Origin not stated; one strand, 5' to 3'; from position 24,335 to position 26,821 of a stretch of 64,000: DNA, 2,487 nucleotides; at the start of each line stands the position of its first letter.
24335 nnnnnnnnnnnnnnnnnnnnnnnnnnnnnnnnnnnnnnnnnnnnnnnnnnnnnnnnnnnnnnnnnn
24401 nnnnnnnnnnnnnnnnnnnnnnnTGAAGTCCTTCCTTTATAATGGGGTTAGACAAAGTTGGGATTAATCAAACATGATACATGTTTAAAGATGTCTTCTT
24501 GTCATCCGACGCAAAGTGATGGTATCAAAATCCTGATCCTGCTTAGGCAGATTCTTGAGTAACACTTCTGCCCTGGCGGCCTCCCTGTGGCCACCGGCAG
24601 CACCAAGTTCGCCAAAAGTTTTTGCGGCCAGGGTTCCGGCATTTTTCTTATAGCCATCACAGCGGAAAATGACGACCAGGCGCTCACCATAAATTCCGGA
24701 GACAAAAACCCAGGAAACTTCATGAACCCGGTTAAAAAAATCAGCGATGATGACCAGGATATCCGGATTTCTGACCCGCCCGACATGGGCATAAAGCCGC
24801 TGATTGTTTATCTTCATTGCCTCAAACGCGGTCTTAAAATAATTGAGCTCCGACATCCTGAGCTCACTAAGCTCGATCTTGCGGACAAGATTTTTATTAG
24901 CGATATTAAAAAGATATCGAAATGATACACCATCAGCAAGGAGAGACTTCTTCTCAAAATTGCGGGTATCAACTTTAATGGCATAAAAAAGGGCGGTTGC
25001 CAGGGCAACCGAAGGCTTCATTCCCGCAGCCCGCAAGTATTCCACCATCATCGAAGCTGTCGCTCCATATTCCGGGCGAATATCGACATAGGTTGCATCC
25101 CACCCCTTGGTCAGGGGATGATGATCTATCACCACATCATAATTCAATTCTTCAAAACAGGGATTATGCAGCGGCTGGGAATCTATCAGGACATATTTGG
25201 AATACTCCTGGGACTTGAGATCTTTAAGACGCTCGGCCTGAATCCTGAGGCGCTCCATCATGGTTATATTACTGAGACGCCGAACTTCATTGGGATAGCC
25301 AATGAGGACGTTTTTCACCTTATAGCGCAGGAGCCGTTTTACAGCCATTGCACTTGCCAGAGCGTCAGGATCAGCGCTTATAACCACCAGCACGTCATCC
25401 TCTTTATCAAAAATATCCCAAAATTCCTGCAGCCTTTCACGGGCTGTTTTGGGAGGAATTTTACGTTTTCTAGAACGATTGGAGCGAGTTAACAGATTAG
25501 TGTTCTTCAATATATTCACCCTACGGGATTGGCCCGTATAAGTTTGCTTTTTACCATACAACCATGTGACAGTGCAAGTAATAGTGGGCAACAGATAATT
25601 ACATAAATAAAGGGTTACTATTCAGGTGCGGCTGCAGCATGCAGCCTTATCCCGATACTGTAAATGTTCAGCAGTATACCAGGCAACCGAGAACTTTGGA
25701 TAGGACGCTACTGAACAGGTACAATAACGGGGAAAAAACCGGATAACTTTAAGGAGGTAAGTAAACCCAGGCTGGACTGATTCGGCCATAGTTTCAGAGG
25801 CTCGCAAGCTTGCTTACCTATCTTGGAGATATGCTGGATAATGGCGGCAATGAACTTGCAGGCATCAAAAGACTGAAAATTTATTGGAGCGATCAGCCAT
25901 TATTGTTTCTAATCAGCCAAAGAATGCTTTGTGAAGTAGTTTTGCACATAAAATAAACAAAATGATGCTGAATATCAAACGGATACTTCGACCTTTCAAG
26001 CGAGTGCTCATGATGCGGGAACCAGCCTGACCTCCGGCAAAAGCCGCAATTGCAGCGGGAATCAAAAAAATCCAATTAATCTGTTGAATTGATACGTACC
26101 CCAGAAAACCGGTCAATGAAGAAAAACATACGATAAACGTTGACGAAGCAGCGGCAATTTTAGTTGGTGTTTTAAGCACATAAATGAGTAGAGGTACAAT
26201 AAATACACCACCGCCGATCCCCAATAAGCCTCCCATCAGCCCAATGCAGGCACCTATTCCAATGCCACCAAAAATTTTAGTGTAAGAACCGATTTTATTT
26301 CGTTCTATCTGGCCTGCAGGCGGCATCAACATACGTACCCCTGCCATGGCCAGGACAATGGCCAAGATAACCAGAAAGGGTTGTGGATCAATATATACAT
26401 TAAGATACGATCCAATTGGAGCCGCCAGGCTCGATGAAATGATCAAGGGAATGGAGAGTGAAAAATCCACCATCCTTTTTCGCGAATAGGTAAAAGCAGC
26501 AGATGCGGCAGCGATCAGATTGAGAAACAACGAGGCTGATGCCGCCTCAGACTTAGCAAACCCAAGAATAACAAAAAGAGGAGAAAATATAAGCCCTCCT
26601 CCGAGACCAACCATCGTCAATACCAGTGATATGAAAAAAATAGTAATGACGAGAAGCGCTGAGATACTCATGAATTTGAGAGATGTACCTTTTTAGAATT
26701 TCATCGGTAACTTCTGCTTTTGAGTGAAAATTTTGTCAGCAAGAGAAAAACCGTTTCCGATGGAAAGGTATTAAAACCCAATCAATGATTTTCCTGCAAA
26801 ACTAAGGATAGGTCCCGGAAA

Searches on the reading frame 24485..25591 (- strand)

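Call 22: search_protein_families(library=pfam, proteins=[window:24485-25591:-], max_evalue=0.001)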
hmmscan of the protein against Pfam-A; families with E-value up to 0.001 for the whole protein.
window:24485-25591:- (368 aa): 1 family
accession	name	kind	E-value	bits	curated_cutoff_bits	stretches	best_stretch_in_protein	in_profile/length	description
PF01368.27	DHH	-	8.6e-08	32.9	28.1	1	68-205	3-125/125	DHH family, N-terminal domain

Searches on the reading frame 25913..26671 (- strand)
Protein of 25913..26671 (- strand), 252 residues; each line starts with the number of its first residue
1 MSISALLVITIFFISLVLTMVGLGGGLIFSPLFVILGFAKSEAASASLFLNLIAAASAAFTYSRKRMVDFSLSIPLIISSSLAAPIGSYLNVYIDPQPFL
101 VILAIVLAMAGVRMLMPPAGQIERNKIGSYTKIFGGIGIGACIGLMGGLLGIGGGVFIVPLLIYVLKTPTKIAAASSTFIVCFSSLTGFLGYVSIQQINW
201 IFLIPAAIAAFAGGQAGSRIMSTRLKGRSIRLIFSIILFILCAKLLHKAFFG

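Call 22: search_protein_families(library=pfam, proteins=[window:25913-26671:-], max_evalue=0.001)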
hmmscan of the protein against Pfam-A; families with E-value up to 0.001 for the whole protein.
window:25913-26671:- (252 aa): 1 family
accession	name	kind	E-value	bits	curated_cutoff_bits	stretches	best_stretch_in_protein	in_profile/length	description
PF01925.25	TauE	-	1.6e-45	156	32.6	1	7-245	1-237/237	Sulfite exporter TauE/SafE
